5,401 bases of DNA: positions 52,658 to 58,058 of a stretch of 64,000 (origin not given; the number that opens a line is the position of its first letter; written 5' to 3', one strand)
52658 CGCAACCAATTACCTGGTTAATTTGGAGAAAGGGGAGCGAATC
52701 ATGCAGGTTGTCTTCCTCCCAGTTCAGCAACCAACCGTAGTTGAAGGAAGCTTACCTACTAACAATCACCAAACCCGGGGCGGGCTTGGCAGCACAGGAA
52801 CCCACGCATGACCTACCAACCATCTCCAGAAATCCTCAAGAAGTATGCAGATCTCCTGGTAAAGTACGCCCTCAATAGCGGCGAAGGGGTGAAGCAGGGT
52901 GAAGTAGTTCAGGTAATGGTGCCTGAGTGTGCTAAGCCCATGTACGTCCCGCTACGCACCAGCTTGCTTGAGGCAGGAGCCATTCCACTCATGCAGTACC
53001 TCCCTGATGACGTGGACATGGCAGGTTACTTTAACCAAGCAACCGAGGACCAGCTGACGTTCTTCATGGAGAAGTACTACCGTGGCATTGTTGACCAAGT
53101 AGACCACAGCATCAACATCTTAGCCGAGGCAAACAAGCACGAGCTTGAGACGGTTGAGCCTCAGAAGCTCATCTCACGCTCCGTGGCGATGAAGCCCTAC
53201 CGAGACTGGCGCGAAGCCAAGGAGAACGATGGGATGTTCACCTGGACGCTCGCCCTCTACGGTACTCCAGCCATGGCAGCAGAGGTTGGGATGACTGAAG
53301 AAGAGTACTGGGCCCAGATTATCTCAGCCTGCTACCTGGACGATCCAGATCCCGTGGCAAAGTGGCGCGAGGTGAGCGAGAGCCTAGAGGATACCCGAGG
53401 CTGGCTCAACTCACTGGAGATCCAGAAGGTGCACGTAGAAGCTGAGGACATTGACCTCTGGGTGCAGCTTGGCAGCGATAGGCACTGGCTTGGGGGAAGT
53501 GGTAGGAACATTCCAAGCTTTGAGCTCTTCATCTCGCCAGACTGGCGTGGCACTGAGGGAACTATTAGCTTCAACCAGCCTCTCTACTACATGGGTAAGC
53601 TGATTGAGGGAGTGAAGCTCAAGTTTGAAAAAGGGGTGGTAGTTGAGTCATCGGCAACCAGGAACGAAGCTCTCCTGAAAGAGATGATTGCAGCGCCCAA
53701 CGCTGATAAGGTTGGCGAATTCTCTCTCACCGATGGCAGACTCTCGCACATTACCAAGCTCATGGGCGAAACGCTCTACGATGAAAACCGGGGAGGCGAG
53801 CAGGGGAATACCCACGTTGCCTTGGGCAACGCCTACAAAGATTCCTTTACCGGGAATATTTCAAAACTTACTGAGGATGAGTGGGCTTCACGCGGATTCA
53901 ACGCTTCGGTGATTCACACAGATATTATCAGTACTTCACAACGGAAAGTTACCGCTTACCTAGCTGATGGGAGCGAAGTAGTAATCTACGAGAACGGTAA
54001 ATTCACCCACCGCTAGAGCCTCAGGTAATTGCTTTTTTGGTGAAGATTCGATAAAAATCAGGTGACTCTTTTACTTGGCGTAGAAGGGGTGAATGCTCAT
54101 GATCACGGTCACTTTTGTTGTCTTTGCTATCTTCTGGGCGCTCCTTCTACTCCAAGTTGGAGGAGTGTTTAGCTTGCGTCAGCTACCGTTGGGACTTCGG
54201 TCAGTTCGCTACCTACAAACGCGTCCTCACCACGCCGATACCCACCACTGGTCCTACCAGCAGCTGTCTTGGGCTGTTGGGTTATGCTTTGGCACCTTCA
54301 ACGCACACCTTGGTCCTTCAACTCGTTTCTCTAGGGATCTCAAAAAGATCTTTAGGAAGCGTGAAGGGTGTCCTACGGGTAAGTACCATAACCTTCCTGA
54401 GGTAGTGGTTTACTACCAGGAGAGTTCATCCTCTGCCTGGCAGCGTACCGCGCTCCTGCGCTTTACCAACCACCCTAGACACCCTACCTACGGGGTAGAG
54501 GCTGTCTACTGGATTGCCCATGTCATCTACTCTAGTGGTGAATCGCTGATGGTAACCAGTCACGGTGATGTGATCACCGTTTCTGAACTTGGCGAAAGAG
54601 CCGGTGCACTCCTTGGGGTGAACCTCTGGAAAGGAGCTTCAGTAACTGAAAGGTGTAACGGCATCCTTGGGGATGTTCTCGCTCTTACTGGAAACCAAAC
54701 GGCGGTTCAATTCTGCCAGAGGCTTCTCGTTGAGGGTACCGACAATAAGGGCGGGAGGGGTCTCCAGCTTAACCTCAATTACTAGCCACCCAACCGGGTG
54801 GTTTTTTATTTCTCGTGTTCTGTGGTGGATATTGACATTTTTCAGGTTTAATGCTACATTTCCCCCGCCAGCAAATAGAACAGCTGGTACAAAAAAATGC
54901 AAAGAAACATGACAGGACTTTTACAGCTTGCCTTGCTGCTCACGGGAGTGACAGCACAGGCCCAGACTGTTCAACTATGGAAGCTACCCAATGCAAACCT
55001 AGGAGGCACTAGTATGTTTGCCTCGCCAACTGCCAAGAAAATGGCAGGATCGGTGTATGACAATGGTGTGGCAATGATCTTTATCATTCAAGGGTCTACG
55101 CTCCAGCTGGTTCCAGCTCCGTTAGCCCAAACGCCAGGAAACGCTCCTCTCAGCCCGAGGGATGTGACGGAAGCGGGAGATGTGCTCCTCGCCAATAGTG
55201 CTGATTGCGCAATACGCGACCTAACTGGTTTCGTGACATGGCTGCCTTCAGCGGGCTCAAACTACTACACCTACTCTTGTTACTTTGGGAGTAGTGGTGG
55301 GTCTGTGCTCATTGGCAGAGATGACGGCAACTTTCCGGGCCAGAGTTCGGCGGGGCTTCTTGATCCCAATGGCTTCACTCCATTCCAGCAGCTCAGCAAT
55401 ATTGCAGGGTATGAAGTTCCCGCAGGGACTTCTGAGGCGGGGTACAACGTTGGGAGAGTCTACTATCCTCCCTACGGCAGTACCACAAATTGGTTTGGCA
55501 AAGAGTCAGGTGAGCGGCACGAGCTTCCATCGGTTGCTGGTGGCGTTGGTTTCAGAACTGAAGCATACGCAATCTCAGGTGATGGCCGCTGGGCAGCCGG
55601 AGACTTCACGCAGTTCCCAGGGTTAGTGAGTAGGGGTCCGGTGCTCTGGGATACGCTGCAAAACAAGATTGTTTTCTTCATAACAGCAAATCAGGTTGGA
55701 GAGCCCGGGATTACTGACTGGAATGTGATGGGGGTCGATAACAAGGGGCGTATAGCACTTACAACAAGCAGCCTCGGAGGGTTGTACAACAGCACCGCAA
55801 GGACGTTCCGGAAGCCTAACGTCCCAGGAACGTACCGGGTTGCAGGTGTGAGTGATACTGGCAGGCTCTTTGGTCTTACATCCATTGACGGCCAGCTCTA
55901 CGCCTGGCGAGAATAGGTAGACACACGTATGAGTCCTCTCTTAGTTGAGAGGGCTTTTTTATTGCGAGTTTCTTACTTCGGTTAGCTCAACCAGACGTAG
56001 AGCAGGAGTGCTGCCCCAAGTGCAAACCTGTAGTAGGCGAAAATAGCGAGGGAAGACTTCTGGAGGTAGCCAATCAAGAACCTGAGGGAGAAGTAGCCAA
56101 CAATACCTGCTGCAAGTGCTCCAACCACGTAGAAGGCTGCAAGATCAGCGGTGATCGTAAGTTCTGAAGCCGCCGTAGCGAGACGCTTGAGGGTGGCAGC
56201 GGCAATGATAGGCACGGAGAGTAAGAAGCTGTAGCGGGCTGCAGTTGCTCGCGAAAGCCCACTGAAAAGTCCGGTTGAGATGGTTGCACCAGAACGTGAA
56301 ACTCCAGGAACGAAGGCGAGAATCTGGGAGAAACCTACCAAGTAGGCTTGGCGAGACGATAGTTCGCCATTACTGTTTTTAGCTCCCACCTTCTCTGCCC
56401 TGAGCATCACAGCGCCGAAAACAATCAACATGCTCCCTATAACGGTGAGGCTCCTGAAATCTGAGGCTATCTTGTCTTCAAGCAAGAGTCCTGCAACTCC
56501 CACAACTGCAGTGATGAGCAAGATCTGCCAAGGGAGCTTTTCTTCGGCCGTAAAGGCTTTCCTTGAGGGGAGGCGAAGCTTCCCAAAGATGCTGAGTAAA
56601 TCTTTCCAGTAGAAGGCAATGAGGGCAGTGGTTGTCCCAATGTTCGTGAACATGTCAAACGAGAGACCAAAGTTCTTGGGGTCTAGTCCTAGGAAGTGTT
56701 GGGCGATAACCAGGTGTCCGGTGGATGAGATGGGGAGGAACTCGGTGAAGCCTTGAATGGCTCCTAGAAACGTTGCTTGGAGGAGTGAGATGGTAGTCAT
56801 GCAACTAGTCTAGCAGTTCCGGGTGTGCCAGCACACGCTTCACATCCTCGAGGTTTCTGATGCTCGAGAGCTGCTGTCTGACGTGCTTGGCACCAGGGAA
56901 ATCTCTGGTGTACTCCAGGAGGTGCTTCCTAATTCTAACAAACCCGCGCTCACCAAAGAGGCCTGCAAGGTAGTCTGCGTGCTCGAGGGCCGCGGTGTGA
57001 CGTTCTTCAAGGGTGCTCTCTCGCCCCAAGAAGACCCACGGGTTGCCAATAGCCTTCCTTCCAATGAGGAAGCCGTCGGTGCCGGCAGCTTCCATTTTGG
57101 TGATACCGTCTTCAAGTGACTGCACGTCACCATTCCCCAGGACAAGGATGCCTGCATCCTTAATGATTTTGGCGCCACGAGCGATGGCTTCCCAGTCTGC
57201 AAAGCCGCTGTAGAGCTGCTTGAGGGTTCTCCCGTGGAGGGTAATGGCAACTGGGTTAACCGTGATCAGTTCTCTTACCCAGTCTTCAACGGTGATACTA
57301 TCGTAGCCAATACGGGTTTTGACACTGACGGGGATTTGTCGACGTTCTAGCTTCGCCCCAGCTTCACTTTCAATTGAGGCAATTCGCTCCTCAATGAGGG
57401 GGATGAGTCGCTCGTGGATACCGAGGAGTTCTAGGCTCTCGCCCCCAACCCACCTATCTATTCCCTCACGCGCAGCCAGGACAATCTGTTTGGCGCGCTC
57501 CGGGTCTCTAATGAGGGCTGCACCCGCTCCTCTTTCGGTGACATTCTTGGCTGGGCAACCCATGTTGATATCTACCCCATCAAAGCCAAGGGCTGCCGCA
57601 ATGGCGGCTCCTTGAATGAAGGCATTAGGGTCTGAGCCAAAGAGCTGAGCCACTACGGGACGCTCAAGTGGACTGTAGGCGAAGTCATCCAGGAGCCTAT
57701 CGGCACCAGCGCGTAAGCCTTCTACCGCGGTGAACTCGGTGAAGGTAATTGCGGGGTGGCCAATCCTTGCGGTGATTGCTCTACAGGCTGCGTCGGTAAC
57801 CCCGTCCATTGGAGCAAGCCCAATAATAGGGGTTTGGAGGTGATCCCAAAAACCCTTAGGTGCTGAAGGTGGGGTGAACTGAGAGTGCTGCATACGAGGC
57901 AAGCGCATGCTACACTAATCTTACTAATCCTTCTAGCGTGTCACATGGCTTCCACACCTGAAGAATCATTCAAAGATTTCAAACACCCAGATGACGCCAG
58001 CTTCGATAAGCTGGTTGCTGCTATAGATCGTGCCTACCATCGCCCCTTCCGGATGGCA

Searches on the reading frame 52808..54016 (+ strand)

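Call 74: search_protein_families(library=pfam, proteins=[window:52808-54016:+], max_evalue=0.001)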
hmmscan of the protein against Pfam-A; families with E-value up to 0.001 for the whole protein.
window:52808-54016:+ (402 aa): 1 family
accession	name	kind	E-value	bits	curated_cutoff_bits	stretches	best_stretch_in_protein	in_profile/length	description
PF02073.20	Peptidase_M29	-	1.6e-93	314.2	27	1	9-399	4-406/406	Thermophilic metalloprotease (M29)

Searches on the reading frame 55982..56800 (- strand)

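Call 74: search_protein_families(library=pfam, proteins=[window:55982-56800:-], max_evalue=0.001)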
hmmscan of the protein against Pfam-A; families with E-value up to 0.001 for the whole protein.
window:55982-56800:- (272 aa): 1 family
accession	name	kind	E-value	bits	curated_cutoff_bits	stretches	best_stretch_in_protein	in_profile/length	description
PF02673.24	BacA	-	2.1e-73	247.6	33.4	1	9-263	1-256/257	Bacitracin resistance protein BacA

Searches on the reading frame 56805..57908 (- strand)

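Call 74: search_protein_families(library=pfam, proteins=[window:56805-57908:-], max_evalue=0.001)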
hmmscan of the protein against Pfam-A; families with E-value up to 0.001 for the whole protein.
window:56805-57908:- (367 aa): 1 family
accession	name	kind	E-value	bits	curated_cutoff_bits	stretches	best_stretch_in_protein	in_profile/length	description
PF01207.24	Dus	-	2.7e-55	188.1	20.4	2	191-359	122-301/311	Dihydrouridine synthase (Dus)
